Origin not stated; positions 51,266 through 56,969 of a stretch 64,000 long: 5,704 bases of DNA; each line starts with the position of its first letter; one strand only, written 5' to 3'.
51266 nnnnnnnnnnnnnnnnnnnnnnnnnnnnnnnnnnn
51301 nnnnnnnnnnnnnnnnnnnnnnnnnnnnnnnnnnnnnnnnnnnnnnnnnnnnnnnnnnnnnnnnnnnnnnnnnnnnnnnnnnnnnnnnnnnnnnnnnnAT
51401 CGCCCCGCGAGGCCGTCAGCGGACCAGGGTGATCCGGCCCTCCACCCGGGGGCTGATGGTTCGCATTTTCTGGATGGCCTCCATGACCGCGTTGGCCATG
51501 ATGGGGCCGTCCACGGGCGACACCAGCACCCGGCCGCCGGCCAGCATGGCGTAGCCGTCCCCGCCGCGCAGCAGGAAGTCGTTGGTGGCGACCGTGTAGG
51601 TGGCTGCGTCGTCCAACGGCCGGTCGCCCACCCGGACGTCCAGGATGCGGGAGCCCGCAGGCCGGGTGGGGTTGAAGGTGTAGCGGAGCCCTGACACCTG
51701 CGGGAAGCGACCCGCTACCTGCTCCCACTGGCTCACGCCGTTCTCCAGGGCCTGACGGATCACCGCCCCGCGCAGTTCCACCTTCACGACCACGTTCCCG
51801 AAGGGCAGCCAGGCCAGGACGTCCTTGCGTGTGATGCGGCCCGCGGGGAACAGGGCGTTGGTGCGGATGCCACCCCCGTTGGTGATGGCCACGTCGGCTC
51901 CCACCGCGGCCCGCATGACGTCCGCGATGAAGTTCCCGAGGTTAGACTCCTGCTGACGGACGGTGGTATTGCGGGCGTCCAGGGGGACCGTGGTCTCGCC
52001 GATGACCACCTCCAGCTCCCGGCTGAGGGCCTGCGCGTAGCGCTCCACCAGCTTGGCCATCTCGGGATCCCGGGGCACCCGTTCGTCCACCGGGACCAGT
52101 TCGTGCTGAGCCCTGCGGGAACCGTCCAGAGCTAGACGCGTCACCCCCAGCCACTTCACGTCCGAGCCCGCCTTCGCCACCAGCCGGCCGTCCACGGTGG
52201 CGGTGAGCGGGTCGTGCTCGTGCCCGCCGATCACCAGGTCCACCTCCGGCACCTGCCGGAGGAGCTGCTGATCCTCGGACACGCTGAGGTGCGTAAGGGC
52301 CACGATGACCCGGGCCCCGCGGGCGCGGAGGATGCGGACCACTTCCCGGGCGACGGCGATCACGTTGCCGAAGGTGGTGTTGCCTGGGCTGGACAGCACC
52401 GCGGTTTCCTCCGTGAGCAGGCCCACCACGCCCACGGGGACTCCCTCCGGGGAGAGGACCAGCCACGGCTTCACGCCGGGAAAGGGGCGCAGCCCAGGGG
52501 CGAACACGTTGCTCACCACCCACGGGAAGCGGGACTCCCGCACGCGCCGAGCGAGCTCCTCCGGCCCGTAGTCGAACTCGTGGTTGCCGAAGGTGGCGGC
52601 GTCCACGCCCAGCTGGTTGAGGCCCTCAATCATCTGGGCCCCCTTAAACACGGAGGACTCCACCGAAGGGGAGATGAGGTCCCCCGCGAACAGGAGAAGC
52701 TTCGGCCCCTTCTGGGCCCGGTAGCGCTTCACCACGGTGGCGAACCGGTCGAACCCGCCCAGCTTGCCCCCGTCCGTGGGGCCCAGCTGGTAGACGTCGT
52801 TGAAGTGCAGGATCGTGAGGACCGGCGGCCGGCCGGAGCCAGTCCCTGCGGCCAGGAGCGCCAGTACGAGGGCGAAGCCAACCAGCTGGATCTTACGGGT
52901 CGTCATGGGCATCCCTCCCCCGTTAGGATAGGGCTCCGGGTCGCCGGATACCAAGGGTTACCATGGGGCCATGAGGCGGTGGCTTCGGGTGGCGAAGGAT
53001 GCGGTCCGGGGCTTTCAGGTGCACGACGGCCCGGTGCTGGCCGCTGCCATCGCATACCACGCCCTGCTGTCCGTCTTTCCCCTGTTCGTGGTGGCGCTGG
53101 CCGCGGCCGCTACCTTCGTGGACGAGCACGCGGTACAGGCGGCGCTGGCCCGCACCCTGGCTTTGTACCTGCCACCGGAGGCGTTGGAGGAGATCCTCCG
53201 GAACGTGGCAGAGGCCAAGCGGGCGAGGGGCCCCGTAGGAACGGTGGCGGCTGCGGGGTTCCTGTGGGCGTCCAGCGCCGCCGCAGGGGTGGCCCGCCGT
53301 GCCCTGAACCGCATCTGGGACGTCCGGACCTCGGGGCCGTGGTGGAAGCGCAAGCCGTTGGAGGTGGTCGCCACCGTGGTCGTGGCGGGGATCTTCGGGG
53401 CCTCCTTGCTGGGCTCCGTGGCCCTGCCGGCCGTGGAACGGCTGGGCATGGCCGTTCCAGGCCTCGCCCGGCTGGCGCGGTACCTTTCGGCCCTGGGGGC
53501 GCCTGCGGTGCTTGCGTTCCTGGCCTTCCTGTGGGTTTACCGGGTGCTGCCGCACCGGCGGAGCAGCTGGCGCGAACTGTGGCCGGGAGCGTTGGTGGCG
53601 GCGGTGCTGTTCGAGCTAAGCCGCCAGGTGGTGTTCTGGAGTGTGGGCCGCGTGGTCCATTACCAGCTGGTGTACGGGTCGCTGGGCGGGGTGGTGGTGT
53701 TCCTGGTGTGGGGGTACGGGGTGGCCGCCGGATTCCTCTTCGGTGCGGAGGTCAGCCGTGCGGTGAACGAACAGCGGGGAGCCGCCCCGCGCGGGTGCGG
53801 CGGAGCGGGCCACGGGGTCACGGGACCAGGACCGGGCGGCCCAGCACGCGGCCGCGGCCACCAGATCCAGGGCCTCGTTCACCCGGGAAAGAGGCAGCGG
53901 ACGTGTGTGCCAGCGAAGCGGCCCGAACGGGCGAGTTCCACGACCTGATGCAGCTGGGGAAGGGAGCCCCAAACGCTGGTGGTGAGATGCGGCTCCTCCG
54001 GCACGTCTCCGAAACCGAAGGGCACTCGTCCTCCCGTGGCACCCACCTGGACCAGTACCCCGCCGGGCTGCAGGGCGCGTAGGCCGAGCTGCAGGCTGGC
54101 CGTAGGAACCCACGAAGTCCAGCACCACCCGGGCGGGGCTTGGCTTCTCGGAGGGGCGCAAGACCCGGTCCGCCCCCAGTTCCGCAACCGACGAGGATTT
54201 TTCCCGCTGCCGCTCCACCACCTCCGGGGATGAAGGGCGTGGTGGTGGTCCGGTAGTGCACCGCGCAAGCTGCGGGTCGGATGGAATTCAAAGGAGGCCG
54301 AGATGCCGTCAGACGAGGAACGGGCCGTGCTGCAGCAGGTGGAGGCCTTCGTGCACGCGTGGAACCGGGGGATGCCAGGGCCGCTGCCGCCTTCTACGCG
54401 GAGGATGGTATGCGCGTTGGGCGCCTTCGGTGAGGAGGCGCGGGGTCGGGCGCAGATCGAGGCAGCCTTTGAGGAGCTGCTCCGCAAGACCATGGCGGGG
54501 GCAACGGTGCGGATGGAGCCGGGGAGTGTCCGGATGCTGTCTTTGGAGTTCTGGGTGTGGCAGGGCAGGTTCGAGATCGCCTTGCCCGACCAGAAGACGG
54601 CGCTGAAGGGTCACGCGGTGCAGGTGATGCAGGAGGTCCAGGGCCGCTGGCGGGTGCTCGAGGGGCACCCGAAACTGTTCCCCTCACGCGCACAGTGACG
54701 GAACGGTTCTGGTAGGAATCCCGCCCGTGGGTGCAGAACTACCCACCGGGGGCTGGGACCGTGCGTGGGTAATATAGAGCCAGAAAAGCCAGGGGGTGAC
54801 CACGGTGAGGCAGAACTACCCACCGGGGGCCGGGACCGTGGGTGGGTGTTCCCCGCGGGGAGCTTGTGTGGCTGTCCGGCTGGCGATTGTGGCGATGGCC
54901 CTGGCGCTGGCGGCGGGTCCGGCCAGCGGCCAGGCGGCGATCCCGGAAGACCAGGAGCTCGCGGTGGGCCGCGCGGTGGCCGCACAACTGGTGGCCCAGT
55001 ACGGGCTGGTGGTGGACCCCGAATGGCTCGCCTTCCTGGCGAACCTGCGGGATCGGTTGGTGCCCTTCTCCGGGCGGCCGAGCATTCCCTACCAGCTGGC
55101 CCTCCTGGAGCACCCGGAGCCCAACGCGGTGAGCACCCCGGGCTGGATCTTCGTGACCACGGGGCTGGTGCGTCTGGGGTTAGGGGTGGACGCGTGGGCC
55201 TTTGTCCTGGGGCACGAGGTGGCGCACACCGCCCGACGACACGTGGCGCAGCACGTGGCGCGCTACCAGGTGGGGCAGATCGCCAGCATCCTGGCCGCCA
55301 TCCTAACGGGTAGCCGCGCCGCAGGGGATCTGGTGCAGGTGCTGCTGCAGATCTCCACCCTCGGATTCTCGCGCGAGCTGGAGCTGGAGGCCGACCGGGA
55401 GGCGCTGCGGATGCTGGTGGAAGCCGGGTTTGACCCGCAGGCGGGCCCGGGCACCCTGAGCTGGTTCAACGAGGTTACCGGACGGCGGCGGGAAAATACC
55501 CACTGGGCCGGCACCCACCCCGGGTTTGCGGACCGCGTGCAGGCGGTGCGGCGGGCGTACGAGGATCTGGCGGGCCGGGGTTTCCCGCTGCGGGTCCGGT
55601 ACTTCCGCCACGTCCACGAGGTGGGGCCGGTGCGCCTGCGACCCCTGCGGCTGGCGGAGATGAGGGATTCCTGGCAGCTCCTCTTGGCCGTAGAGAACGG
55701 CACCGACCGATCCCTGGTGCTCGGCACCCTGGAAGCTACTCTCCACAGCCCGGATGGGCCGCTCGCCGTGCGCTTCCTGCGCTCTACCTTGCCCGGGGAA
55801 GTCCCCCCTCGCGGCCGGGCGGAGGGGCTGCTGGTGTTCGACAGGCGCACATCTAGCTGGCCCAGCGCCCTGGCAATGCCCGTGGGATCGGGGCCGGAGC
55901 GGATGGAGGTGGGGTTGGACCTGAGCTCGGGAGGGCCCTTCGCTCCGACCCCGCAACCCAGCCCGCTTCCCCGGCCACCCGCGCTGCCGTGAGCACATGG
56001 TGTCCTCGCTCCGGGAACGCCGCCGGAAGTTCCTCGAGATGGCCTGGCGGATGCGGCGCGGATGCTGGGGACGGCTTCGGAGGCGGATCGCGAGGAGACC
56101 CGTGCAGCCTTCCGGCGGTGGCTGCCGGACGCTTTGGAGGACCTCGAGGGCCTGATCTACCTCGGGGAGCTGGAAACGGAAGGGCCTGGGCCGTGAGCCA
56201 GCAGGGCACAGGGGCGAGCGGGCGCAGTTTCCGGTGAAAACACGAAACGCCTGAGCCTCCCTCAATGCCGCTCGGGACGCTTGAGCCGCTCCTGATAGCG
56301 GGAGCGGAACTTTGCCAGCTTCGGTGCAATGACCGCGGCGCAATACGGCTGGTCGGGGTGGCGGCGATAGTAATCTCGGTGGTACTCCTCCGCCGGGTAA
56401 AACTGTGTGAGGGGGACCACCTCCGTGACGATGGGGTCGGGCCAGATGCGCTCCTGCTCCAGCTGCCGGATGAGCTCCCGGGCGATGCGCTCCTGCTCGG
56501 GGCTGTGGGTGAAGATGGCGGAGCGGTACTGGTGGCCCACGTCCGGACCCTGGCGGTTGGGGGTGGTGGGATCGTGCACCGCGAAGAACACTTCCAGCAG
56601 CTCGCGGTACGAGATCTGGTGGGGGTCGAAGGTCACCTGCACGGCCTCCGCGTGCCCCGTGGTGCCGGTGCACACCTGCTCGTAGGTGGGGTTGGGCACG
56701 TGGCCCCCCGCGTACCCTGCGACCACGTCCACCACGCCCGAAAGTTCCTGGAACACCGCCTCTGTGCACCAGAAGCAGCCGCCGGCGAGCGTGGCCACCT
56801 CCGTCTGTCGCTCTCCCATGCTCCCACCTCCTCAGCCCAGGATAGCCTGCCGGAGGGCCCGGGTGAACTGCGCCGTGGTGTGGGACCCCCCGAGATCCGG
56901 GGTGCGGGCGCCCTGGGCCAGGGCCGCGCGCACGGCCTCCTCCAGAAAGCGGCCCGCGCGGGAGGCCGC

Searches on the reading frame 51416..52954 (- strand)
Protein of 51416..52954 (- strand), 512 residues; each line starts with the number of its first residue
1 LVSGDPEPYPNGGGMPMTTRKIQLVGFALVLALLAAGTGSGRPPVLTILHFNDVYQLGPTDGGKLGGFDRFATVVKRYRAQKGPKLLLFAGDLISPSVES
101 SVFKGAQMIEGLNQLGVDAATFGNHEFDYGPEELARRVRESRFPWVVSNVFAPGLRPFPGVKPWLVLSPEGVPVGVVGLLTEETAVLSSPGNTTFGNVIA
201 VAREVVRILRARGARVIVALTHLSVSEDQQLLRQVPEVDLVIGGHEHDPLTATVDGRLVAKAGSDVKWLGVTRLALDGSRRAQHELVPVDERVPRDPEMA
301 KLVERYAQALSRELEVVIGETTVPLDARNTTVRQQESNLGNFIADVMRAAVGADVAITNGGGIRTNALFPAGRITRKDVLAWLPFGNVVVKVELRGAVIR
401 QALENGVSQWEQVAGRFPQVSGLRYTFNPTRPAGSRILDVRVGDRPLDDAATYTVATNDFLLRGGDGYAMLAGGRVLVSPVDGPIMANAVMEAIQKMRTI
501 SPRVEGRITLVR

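Call 40: search_protein_families(library=pfam, proteins=[window:51416-52954:-], max_evalue=0.00001)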
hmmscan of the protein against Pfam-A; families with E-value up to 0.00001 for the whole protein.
window:51416-52954:- (512 aa): 2 families
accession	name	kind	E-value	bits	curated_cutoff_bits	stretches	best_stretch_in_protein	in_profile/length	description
PF02872.23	5_nucleotid_C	-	1.2e-51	175.4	23.6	1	317-472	1-157/158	5'-nucleotidase, C-terminal domain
PF00149.33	Metallophos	-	4.8e-14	53.7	21.5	1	47-249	2-191/191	Calcineurin-like phosphoesterase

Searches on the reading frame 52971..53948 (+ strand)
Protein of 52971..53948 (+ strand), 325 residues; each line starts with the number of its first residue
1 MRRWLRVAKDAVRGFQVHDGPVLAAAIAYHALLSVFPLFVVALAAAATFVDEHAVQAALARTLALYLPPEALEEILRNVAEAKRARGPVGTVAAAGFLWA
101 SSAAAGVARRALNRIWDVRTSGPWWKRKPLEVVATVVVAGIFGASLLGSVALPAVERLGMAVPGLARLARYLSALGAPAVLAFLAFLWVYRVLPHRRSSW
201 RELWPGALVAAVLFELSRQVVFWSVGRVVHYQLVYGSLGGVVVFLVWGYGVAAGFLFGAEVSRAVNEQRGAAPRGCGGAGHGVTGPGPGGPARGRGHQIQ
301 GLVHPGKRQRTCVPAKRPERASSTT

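Call 41: search_protein_families(library=pfam, proteins=[window:52971-53948:+], max_evalue=0.00001)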
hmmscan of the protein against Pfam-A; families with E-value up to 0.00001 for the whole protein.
window:52971-53948:+ (325 aa): 1 family
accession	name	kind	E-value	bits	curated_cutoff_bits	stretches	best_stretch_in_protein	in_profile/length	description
PF03631.20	Virul_fac_BrkB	-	4.2e-51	174.5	33.7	1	18-268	3-258/259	Virulence factor BrkB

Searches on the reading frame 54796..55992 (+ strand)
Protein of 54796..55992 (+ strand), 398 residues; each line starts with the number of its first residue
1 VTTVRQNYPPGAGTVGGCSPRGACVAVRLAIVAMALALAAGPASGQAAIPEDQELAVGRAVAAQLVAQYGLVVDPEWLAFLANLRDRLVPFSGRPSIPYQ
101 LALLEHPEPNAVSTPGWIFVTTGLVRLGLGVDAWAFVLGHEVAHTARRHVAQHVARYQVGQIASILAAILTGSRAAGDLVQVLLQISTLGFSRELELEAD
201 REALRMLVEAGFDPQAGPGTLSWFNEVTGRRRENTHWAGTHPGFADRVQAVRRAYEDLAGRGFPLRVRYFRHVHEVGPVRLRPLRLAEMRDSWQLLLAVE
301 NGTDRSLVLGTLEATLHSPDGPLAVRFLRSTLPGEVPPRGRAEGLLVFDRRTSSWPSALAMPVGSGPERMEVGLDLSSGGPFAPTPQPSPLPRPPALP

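Call 41: search_protein_families(library=pfam, proteins=[window:54796-55992:+], max_evalue=0.00001)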
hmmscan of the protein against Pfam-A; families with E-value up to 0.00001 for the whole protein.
window:54796-55992:+ (398 aa): 1 family
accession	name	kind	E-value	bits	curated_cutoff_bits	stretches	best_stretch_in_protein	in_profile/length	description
PF01435.24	Peptidase_M48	-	1.1e-21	77.9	20.3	1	86-253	12-184/186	Peptidase family M48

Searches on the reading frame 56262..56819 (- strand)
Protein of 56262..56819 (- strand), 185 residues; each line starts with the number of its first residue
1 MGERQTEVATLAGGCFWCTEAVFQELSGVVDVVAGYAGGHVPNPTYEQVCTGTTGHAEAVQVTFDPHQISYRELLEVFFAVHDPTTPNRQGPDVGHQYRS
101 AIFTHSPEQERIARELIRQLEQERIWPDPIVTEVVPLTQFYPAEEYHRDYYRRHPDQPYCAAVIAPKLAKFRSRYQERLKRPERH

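Call 41: search_protein_families(library=pfam, proteins=[window:56262-56819:-], max_evalue=0.00001)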
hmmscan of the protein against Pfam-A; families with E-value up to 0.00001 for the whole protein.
window:56262-56819:- (185 aa): 1 family
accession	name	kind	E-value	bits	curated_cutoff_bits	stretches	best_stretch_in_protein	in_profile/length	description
PF01625.27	PMSR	-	3.5e-70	235.6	23.7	1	9-160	2-152/153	Peptide methionine sulfoxide reductase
